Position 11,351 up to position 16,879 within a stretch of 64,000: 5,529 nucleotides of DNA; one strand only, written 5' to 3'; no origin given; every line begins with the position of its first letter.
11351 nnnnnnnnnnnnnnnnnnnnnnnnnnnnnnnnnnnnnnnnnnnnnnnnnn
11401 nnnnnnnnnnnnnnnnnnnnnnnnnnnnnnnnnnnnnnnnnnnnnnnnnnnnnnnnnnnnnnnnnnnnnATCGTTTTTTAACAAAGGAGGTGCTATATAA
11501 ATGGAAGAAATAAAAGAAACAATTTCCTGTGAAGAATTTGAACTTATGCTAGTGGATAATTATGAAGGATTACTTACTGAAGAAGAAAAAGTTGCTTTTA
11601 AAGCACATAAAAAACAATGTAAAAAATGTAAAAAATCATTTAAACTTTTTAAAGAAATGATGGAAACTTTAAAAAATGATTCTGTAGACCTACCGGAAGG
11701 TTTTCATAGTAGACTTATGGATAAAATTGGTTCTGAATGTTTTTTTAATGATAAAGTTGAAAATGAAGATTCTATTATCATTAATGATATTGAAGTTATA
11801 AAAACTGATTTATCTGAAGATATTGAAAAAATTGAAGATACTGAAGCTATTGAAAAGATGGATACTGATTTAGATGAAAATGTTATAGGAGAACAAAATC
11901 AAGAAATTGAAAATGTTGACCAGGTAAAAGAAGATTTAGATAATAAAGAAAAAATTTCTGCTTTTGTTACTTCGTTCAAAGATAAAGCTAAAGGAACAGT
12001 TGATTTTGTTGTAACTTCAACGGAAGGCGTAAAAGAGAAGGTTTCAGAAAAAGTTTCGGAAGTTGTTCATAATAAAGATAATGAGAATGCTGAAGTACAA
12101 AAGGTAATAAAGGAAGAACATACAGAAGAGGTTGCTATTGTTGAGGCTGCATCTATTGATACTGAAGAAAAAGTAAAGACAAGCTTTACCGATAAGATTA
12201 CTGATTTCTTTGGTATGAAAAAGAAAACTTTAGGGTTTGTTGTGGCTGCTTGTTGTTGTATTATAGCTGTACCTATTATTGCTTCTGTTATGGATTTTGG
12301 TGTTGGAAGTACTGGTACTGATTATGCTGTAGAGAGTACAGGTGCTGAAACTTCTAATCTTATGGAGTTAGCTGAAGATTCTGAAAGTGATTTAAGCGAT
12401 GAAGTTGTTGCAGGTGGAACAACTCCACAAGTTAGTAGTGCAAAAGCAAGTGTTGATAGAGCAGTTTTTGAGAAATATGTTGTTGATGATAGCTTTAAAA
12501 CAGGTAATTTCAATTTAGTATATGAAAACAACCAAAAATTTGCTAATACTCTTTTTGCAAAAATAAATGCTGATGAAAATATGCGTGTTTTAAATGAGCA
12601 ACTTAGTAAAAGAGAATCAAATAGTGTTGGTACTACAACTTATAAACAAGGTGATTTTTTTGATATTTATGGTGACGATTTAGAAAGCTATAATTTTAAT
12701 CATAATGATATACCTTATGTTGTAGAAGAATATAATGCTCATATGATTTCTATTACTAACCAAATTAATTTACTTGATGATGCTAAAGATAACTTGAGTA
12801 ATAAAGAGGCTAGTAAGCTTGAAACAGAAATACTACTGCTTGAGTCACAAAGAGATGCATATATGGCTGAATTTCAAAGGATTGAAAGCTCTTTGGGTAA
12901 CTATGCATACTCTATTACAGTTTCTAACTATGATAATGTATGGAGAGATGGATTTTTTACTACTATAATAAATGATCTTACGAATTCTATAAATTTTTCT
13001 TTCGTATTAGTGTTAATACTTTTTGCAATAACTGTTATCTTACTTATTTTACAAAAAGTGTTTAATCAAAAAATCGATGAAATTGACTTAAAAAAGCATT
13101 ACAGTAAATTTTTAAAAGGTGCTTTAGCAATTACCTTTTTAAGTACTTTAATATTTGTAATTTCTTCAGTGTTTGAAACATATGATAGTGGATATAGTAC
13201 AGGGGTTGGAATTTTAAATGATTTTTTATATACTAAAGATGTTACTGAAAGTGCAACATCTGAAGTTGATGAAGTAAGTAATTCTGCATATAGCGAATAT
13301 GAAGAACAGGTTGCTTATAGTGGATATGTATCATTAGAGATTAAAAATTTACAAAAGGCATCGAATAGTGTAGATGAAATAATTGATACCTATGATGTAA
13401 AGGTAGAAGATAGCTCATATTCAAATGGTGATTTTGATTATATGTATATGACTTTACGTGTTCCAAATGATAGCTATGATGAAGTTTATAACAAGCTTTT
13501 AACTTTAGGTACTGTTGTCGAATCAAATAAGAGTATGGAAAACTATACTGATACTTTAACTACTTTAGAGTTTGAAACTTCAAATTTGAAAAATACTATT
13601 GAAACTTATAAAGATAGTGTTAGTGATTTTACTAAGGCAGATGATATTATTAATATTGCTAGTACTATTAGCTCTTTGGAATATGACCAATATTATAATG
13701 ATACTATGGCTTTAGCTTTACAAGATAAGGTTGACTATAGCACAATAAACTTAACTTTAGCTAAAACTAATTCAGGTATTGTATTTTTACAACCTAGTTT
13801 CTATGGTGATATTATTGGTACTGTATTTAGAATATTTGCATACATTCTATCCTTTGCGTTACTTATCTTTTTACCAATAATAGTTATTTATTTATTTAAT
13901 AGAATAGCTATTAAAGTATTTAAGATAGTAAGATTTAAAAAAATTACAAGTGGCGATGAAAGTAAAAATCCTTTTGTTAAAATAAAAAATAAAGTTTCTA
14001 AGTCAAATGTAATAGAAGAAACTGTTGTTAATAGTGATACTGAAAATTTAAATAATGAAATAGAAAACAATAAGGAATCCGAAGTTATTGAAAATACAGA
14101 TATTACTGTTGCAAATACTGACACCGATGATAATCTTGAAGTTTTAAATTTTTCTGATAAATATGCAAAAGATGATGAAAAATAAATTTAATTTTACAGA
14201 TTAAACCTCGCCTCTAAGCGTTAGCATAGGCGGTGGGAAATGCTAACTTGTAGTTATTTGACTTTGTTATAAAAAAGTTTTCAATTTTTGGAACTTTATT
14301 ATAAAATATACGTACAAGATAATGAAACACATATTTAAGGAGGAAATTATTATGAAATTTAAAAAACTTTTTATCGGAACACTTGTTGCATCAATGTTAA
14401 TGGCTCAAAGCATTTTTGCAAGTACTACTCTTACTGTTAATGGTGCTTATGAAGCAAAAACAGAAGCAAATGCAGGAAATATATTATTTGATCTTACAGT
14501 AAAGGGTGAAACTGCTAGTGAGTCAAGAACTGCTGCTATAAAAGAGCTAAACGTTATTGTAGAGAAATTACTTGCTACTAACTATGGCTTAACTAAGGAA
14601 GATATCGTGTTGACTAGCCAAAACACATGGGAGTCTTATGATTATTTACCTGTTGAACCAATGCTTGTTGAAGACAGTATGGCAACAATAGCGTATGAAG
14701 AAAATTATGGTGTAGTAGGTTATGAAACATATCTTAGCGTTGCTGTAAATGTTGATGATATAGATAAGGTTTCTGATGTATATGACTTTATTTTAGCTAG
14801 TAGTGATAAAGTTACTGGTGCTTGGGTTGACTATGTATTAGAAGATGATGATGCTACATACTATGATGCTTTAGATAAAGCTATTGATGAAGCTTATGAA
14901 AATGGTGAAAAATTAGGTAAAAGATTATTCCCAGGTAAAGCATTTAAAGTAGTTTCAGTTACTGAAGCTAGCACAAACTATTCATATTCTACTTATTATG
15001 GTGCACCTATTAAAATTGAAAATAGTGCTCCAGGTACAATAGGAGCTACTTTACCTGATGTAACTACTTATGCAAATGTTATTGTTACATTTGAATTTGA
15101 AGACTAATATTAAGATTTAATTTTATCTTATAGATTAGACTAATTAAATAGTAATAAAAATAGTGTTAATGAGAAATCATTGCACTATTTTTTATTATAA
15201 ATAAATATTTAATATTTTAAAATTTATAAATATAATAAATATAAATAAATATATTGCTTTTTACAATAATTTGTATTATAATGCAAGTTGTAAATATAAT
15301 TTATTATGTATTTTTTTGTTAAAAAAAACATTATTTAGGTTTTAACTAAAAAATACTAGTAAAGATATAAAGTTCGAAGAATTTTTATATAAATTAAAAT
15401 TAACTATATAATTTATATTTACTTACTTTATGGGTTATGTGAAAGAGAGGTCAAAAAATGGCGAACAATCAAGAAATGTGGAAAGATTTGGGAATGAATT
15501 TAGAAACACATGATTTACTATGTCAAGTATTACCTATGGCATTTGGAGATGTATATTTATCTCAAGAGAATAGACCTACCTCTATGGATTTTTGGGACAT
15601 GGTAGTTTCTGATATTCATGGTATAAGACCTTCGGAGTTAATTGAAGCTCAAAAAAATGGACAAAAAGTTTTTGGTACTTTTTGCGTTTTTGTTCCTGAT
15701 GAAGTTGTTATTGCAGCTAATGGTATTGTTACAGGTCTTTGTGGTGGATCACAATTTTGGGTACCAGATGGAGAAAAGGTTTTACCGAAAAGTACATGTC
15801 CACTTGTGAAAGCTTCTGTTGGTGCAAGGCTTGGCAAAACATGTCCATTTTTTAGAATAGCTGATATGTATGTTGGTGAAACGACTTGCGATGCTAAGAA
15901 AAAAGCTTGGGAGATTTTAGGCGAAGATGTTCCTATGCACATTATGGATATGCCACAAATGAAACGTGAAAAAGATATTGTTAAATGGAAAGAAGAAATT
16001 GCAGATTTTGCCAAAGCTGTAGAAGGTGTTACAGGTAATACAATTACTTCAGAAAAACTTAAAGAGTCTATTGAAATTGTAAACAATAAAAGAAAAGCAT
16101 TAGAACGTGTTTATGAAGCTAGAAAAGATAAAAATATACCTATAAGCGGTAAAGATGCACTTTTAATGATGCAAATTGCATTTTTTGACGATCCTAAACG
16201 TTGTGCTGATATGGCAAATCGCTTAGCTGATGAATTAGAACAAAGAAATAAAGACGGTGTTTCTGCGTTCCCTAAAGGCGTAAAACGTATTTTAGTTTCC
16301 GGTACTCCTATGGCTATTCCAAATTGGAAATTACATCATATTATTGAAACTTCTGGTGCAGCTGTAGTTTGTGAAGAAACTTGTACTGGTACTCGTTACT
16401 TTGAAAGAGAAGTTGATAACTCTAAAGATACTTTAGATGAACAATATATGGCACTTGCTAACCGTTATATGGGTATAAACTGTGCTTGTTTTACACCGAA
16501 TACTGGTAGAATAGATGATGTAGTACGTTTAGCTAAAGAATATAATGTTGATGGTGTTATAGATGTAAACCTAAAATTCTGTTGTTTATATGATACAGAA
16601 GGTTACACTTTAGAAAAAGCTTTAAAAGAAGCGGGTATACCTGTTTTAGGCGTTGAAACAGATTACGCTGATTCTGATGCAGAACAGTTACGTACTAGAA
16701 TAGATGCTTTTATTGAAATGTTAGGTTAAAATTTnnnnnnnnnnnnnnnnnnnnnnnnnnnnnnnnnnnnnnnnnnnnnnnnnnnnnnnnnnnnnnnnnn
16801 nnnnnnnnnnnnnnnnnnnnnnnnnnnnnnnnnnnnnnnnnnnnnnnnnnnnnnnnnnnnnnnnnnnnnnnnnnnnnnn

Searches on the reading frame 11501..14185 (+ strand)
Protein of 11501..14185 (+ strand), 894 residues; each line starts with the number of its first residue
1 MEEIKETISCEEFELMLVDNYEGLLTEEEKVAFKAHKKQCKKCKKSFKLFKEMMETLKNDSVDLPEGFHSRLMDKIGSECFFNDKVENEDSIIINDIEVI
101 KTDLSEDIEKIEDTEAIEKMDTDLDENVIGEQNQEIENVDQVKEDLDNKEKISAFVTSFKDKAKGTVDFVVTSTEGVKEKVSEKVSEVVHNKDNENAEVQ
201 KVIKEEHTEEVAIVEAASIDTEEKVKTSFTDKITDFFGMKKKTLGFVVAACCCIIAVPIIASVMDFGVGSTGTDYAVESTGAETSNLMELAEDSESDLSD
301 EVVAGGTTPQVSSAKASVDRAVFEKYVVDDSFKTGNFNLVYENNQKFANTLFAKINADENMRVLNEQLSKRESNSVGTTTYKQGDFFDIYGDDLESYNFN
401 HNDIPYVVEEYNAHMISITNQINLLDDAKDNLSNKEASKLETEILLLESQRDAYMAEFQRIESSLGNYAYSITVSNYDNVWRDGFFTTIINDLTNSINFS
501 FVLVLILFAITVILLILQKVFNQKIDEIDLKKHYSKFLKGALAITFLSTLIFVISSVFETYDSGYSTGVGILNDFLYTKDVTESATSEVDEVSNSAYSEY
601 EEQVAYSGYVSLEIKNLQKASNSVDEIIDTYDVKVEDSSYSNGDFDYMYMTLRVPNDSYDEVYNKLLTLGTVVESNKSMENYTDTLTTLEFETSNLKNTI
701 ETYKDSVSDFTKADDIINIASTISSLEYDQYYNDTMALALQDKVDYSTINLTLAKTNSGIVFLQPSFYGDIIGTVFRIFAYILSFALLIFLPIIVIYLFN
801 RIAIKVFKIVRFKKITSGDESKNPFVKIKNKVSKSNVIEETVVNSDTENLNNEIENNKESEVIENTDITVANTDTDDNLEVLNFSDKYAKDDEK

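Call 25: search_protein_families(library=pfam, proteins=[window:11501-14185:+], max_evalue=0.000001)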
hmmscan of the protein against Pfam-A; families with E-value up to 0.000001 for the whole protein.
window:11501-14185:+ (894 aa): 1 family
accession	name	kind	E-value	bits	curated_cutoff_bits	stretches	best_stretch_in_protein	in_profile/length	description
PF14257.11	DUF4349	-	7.8e-23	81.4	27.7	1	603-758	2-159/213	Domain of unknown function (DUF4349)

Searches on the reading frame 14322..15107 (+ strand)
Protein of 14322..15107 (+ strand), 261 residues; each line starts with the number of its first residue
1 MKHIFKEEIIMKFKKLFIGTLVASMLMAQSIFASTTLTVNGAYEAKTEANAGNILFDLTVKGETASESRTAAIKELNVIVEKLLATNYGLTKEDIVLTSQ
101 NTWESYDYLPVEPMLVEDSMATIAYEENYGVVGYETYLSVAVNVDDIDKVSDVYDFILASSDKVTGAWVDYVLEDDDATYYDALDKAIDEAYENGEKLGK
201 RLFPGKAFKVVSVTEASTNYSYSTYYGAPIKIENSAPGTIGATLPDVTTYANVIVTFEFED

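Call 25: search_protein_families(library=pfam, proteins=[window:14322-15107:+], max_evalue=0.000001)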
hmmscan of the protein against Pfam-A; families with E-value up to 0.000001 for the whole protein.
window:14322-15107:+ (261 aa): 1 family
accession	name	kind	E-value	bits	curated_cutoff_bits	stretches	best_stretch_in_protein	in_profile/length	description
PF04402.19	SIMPL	-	1.9e-13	51.6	25.2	1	37-223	1-168/205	Protein of unknown function (DUF541)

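Call 82: search_protein_families(library=ncbifam, proteins=[window:14322-15107:+], max_evalue=0.00001)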
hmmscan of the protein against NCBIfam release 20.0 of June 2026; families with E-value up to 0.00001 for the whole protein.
window:14322-15107:+ (261 aa): 0 families

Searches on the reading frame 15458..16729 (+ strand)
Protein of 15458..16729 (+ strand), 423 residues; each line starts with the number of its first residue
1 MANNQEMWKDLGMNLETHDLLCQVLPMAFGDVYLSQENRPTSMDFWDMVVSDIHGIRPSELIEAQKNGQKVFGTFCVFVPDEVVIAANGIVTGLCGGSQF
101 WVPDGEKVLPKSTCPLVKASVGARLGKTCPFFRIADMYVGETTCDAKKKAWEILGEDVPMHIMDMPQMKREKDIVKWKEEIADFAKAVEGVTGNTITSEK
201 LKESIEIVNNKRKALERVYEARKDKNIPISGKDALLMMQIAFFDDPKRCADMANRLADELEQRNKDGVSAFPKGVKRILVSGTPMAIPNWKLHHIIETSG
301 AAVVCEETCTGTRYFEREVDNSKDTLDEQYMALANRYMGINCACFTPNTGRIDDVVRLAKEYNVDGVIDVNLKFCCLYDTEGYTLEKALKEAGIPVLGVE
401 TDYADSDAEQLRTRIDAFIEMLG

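Call 25: search_protein_families(library=pfam, proteins=[window:15458-16729:+], max_evalue=0.000001)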
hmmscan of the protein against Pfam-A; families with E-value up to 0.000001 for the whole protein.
window:15458-16729:+ (423 aa): 1 family
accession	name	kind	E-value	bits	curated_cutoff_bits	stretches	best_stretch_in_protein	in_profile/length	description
PF06050.19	HGD-D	-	1.6e-122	409.8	28.4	1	76-422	1-342/342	2-hydroxyglutaryl-CoA dehydratase, D-component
